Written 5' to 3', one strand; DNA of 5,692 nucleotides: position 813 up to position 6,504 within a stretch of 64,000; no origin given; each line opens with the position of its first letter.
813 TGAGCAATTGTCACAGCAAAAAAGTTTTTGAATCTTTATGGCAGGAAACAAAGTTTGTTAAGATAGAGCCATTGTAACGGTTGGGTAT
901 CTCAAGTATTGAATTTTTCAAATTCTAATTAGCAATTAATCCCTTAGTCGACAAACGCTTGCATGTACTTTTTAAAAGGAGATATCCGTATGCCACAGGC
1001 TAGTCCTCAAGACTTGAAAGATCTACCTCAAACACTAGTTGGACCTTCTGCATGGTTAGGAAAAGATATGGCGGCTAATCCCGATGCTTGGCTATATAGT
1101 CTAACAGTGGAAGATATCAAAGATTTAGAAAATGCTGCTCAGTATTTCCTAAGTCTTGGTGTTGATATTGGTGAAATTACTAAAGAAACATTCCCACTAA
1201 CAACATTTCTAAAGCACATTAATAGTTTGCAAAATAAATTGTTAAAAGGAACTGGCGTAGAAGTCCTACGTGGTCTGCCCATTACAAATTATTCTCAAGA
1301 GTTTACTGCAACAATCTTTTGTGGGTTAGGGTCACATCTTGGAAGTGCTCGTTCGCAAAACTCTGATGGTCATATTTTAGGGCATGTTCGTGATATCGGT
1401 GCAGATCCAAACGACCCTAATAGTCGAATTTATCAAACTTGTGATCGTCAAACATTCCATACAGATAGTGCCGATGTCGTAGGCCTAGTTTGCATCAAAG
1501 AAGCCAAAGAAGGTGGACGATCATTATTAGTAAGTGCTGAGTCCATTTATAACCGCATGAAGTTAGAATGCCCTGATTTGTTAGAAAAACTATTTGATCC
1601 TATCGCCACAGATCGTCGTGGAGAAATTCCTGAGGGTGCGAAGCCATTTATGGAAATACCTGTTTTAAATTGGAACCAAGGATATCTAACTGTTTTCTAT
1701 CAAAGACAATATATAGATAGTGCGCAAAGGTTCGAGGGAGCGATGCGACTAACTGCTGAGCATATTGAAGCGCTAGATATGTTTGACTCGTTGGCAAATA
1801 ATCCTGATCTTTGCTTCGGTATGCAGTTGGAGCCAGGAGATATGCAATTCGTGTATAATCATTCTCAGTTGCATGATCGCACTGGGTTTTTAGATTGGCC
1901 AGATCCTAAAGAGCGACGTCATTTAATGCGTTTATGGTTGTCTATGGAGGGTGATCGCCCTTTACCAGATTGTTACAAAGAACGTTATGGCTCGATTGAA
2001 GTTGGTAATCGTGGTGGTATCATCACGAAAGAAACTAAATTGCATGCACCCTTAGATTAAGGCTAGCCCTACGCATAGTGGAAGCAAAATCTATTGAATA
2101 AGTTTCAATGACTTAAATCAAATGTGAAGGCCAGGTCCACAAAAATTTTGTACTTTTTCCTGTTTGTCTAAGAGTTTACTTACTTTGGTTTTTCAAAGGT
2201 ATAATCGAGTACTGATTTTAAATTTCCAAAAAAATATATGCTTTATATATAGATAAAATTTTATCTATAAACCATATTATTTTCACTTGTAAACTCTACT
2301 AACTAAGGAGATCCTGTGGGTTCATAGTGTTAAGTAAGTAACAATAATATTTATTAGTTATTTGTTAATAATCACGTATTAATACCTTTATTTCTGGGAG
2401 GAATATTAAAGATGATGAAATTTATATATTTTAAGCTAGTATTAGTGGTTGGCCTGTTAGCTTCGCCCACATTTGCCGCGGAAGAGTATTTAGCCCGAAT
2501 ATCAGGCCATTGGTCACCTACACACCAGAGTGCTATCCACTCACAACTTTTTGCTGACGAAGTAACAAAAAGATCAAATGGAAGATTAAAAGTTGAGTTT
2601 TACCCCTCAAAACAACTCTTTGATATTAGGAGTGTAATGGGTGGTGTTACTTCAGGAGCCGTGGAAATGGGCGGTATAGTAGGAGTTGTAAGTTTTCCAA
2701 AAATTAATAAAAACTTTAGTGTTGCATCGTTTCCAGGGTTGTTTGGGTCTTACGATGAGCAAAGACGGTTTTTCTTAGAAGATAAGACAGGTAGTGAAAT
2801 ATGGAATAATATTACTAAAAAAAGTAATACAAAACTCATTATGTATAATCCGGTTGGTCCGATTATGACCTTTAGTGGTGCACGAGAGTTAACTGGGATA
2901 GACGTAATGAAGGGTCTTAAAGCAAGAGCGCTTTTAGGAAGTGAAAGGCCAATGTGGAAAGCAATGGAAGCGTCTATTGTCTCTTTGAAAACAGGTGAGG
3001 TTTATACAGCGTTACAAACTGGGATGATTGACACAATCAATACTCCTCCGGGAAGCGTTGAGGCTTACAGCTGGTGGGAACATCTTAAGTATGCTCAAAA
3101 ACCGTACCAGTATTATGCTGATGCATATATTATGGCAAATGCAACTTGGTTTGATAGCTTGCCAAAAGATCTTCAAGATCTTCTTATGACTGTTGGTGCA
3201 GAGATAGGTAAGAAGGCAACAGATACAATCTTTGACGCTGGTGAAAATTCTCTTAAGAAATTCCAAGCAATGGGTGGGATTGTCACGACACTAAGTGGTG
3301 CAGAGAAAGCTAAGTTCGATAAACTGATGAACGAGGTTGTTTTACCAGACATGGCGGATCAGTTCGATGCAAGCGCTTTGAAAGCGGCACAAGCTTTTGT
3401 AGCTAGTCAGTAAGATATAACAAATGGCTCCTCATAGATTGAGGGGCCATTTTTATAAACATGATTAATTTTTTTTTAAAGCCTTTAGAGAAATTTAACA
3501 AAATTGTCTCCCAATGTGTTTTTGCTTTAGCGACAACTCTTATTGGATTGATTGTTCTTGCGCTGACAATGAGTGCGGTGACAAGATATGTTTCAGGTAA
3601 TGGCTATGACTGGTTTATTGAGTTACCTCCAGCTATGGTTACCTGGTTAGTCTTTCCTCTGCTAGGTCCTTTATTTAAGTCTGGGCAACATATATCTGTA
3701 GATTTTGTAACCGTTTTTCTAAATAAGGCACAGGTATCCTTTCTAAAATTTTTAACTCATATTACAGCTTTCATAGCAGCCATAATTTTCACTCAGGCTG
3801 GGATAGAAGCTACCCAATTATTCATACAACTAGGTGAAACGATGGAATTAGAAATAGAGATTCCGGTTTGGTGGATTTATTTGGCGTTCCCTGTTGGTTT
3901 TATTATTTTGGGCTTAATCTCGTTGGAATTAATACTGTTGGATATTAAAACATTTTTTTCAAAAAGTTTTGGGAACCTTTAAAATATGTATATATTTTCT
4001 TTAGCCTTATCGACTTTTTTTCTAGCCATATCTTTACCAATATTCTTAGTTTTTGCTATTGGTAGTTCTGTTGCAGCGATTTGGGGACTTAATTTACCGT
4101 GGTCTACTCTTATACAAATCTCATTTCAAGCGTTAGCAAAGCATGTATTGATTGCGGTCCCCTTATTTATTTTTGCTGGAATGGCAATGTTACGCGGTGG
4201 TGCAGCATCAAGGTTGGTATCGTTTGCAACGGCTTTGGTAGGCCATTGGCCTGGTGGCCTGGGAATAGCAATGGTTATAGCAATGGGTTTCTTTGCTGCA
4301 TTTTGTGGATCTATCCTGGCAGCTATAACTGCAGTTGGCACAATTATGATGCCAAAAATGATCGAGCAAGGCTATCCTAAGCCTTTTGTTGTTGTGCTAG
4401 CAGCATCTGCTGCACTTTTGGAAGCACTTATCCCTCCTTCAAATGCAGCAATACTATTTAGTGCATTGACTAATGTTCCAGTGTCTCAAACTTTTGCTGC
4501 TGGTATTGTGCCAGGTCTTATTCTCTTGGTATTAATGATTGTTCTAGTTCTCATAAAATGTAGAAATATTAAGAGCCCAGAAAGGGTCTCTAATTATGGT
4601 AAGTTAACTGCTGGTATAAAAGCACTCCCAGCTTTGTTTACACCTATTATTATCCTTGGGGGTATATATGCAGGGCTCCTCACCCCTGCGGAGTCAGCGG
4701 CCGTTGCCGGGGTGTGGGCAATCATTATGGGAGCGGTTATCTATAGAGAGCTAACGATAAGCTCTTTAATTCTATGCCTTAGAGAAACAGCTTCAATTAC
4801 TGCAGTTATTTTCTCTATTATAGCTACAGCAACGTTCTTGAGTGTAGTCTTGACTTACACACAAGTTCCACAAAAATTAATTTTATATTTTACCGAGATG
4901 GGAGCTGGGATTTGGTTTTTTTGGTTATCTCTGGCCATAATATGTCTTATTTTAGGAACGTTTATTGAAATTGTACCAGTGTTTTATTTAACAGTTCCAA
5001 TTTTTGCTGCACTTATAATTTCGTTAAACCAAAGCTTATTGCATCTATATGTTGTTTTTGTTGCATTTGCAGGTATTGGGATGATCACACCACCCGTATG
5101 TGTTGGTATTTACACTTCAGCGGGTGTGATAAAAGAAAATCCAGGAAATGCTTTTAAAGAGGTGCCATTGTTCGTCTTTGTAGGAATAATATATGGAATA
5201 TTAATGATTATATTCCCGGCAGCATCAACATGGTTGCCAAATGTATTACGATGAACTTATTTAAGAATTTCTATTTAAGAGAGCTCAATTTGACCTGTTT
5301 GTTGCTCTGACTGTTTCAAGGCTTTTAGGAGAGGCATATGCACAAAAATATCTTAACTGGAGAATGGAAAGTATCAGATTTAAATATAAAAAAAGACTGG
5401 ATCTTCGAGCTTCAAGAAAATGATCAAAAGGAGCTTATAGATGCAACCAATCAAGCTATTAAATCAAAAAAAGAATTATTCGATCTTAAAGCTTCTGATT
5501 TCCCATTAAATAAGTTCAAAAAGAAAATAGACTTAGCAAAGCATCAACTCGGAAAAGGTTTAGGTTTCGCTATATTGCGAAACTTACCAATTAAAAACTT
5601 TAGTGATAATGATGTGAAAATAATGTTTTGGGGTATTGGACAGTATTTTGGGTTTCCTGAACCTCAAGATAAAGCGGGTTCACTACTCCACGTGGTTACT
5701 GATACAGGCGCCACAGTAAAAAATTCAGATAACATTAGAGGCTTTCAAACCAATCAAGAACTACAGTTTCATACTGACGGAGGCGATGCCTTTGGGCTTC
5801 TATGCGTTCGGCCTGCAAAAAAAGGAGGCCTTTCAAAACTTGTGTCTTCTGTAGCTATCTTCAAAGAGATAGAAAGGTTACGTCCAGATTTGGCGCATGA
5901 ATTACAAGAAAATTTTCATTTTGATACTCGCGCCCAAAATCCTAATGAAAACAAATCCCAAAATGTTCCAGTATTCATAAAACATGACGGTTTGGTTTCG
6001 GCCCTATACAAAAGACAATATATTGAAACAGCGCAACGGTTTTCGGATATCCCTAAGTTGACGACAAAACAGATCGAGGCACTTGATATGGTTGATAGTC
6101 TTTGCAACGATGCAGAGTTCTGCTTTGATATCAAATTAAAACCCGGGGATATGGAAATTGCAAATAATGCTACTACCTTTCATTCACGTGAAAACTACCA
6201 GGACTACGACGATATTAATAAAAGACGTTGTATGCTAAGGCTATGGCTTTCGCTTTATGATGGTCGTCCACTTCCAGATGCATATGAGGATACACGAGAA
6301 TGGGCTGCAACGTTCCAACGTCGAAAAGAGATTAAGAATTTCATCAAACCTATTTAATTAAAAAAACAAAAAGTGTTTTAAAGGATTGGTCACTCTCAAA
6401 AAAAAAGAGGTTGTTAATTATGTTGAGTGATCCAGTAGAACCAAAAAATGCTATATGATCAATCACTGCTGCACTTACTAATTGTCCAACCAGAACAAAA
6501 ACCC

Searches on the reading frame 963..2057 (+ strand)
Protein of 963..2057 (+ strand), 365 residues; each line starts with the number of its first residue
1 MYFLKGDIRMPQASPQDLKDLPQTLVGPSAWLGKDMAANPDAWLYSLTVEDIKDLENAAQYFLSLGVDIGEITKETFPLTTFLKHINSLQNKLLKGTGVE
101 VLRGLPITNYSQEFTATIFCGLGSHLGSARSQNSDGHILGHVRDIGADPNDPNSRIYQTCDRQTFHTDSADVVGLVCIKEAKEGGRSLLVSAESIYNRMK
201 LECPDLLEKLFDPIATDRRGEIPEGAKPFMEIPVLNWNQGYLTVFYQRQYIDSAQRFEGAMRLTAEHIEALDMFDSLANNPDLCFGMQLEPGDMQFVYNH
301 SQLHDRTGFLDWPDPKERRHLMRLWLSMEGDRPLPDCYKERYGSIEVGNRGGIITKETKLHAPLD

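Call 56: search_protein_families(library=pfam, proteins=[window:963-2057:+], max_evalue=1)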
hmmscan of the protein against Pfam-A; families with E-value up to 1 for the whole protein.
window:963-2057:+ (365 aa): 2 families
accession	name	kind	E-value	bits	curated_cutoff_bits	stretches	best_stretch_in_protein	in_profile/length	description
PF02668.22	TauD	-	1.3e-31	111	27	1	72-325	9-267/267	Taurine catabolism dioxygenase TauD, TfdA family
PF08943.16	CsiD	-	0.24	11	27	1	272-323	241-289/294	CsiD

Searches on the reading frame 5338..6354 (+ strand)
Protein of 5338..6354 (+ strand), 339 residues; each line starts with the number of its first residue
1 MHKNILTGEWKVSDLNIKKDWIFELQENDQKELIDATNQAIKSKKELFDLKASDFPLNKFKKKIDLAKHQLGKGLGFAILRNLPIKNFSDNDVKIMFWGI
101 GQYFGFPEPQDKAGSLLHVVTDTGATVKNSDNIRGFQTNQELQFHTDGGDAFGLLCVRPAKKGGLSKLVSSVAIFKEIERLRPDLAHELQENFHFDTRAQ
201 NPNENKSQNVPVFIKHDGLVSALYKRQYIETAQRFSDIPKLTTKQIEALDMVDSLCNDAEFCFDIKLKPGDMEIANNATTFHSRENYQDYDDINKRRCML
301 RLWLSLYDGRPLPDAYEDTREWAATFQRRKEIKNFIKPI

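Call 3: search_protein_families(library=pfam, proteins=[window:5338-6354:+], max_evalue=0.1)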
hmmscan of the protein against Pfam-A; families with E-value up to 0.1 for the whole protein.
window:5338-6354:+ (339 aa): 3 families
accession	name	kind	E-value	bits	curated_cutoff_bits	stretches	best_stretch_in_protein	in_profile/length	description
PF02668.22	TauD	-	1.4e-33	117.4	27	1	50-303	9-267/267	Taurine catabolism dioxygenase TauD, TfdA family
PF08943.16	CsiD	-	0.0052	16.5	27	1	227-295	219-285/294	CsiD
PF24979.1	Death_EDAR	-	0.076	13.4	27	0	237-258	50-73/74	EDAR death domain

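Call 4: search_protein_families(library=ncbifam, proteins=[window:5338-6354:+], max_evalue=0.1)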
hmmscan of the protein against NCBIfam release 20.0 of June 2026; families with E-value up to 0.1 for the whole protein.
window:5338-6354:+ (339 aa): 5 families
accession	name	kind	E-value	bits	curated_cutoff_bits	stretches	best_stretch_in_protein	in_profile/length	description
TIGR02410.1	carnitine_TMLD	equivalog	5.6e-07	29.4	268.3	1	138-290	175-340/362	trimethyllysine dioxygenase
TIGR02409.1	carnitine_bodg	equivalog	2.4e-05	23.5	414.75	1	138-291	183-341/366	gamma-butyrobetaine dioxygenase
NF049936.1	TriMthamethphnDioxTmpA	equivalog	2.4e-05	23.3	400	1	138-289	181-338/366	2-trimethylaminoethylphosphonate dioxygenase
NF041363.1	GntD_guanitoxin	equivalog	0.0019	17.5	345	1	144-291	151-311/341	guanitoxin biosynthesis L-enduracididine beta-hydroxylase GntD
NF002814.1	PRK02963.1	equivalog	0.042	13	333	1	239-295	246-301/311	glutarate dioxygenase GlaH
